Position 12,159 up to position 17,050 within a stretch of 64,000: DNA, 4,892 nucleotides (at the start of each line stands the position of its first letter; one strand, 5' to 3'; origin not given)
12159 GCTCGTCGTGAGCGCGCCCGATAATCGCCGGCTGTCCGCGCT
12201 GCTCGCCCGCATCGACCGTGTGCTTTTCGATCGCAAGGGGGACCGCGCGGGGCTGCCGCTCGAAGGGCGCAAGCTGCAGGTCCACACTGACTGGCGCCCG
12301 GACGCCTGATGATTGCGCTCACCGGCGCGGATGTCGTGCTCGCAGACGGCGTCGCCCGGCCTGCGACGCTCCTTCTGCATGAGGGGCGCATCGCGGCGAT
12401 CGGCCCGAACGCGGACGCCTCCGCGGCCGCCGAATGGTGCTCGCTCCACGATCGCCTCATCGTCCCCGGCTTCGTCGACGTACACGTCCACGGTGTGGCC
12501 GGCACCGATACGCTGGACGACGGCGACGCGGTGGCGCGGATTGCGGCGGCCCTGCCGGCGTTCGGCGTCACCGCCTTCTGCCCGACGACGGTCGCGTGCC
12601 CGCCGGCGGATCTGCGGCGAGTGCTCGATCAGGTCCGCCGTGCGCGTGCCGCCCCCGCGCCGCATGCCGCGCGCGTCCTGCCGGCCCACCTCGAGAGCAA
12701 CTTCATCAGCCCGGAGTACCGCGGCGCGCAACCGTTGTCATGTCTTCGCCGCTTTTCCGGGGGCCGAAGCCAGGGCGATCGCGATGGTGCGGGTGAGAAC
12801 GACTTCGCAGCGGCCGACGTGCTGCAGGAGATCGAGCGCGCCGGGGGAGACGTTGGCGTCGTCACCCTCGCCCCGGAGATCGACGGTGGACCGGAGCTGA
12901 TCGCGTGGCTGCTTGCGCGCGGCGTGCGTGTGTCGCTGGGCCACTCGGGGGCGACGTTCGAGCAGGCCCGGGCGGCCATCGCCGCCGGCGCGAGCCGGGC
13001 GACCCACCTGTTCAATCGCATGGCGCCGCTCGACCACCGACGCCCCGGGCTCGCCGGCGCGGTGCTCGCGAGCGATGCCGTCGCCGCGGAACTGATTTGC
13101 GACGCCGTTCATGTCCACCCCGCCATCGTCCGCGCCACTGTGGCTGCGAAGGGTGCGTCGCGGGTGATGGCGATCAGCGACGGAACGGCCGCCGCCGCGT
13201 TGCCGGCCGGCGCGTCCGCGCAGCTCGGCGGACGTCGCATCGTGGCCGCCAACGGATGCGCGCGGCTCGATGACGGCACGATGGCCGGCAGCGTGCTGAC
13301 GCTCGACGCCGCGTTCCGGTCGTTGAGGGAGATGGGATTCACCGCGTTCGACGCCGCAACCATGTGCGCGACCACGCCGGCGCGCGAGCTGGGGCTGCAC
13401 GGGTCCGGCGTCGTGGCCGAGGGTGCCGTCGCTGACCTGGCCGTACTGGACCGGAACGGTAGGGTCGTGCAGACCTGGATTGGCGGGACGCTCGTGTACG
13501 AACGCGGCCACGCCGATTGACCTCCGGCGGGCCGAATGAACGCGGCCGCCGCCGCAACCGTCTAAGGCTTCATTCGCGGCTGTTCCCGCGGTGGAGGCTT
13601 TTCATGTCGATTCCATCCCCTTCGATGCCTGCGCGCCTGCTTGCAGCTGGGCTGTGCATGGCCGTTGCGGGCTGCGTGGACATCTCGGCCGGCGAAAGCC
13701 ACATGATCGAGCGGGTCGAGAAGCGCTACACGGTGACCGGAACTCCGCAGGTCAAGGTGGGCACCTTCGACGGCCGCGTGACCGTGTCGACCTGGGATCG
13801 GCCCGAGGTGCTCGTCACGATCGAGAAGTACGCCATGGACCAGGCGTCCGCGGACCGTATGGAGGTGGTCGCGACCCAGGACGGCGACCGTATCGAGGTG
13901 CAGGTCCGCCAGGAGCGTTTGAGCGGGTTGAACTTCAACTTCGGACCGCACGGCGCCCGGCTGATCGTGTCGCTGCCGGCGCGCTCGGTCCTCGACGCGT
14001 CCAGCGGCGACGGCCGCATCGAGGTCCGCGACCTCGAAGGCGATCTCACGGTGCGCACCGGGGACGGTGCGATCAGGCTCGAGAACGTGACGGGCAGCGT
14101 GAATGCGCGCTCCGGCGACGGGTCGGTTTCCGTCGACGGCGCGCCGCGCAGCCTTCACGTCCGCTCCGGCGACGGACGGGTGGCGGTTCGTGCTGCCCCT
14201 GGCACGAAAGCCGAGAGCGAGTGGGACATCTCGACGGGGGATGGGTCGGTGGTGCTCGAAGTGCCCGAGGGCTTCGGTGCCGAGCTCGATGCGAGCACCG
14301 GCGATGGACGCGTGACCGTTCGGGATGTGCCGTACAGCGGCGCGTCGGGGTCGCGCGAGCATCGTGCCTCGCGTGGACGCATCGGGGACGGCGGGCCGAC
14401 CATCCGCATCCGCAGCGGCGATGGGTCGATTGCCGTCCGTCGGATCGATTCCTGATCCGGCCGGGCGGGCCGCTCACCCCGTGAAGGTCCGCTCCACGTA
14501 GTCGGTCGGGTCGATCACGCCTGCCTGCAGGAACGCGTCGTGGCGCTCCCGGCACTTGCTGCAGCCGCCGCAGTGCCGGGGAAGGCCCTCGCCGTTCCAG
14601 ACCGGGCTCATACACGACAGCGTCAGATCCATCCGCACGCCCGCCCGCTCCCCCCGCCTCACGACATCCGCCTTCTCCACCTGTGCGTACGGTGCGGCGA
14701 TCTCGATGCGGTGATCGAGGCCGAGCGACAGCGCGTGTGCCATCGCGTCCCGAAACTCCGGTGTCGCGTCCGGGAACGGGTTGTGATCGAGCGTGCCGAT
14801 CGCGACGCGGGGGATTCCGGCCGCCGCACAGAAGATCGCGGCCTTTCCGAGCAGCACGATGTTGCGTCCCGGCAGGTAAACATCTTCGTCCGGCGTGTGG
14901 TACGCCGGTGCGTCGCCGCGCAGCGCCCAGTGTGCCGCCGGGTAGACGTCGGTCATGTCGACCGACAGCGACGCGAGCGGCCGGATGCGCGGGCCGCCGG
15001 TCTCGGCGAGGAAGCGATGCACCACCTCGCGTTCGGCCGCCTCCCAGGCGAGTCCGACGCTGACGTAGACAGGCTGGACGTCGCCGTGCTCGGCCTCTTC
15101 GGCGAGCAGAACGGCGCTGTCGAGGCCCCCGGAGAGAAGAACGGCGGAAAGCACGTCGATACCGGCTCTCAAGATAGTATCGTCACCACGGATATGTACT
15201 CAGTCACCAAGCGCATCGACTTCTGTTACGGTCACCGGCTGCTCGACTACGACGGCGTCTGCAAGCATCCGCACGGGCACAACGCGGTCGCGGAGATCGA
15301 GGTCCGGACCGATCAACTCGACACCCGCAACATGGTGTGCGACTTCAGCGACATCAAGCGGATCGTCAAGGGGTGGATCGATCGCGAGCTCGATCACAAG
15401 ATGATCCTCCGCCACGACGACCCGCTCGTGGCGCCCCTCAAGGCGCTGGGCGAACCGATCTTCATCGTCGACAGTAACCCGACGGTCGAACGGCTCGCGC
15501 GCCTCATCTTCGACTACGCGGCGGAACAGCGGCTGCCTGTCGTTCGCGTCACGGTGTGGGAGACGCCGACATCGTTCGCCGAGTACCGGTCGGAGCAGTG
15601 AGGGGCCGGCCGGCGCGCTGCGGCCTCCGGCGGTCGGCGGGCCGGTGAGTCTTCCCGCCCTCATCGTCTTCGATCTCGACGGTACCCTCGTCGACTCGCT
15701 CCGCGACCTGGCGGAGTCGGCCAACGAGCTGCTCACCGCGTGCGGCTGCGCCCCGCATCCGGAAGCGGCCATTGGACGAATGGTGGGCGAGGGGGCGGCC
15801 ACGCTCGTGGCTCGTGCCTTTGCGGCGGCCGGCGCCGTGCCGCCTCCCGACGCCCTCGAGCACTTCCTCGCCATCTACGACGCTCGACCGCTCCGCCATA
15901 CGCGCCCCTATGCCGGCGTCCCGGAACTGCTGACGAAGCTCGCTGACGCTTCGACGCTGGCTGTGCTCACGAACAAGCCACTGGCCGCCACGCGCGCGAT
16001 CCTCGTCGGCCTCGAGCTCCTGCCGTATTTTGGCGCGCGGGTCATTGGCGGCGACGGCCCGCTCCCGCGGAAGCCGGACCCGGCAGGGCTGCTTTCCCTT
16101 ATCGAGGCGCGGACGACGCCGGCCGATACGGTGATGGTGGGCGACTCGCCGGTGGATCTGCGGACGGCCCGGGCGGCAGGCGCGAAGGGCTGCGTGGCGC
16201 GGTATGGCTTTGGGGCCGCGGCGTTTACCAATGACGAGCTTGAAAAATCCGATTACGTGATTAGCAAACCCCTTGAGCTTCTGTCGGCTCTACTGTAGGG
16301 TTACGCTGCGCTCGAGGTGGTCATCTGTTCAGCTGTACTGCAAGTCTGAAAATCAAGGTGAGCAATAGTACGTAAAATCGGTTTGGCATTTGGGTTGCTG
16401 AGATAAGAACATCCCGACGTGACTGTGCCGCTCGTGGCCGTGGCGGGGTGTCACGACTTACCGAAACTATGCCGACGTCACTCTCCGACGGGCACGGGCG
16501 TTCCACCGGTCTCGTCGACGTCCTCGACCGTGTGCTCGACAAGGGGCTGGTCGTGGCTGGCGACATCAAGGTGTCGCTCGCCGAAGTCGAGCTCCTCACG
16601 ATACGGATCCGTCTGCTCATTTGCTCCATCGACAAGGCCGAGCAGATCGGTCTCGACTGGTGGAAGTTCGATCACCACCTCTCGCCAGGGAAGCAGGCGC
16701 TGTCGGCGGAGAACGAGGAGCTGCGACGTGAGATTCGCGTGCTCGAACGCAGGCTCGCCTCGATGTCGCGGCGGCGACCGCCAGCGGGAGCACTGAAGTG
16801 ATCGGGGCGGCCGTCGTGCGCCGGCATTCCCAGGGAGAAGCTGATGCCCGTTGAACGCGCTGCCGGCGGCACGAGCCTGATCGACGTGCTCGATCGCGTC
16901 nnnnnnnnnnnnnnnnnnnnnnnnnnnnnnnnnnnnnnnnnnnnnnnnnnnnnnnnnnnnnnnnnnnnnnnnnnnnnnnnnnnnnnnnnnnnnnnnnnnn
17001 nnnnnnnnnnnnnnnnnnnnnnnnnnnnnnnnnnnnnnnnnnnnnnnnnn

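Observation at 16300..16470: Near-consensus sigma-54 promoter drives the gvp cluster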

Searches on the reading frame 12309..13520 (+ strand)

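Call 8: search_protein_families(library=pfam, proteins=[window:12309-13520:+], max_evalue=0.01)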
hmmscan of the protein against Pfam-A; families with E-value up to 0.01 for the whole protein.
window:12309-13520:+ (403 aa): 2 families
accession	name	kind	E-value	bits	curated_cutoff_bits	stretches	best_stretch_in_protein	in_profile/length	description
PF01979.26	Amidohydro_1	-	2.9e-16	60.1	25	1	51-396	2-345/345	Amidohydrolase family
PF07969.17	Amidohydro_3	-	2e-08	34.6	29.7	1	344-396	407-471/472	Amidohydrolase family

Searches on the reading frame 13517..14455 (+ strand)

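Call 8: search_protein_families(library=pfam, proteins=[window:13517-14455:+], max_evalue=0.01)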
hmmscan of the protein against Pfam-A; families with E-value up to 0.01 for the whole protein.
window:13517-14455:+ (312 aa): 2 families
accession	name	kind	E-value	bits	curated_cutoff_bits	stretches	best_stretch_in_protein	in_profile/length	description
PF13349.12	DUF4097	-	8.4e-13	48.7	22.9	2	161-308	103-247/247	Toastrack DUF4097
PF24016.2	DUF7330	-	0.00069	19.7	27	0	210-269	71-131/187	Domain of unknown function (DUF7330)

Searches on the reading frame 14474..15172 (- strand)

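Call 8: search_protein_families(library=pfam, proteins=[window:14474-15172:-], max_evalue=0.01)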
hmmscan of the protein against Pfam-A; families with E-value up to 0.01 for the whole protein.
window:14474-15172:- (232 aa): 2 families
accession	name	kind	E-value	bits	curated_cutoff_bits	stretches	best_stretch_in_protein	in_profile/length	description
PF06508.19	QueC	-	1.4e-29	103.6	22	1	11-217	4-209/210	Queuosine biosynthesis protein QueC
PF00733.27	Asn_synthase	-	0.0068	16.5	21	1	6-83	17-94/354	Asparagine synthase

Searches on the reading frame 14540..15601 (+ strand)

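Call 8: search_protein_families(library=pfam, proteins=[window:14540-15601:+], max_evalue=0.01)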
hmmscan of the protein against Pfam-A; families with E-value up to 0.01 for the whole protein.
window:14540-15601:+ (353 aa): 1 family
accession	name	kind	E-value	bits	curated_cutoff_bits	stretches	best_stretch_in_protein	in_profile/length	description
PF01242.24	PTPS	-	4.8e-31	107.7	22.4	1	222-351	2-120/121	6-pyruvoyl tetrahydropterin synthase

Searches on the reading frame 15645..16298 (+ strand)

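Call 8: search_protein_families(library=pfam, proteins=[window:15645-16298:+], max_evalue=0.01)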
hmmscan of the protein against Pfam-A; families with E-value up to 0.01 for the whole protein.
window:15645-16298:+ (217 aa): 4 families
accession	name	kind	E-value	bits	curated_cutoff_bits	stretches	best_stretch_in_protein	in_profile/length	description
PF13419.12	HAD_2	-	1.8e-24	87.3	23.8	1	7-182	1-175/178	Haloacid dehalogenase-like hydrolase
PF00702.32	Hydrolase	-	1.8e-23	84.4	26.4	1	6-179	3-191/191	haloacid dehalogenase-like hydrolase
PF13242.12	Hydrolase_like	-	1.5e-07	31.6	22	1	142-207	3-70/75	HAD-hyrolase-like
PF12710.13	HAD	-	1.6e-07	32.4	27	1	7-176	1-189/189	haloacid dehalogenase-like hydrolase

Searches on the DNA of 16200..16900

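Call 49: search_rna_families(source=window, start=16200, end=16900, threshold=evalue, max_evalue=1)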
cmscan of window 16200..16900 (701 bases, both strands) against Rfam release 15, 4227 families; matches with E-value up to 1: 0.
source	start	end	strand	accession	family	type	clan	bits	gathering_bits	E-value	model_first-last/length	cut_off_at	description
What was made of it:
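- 16410..16468 (+): Predicted 5' untranslated region of about 59 nt. There is no Rfam match (call 49).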
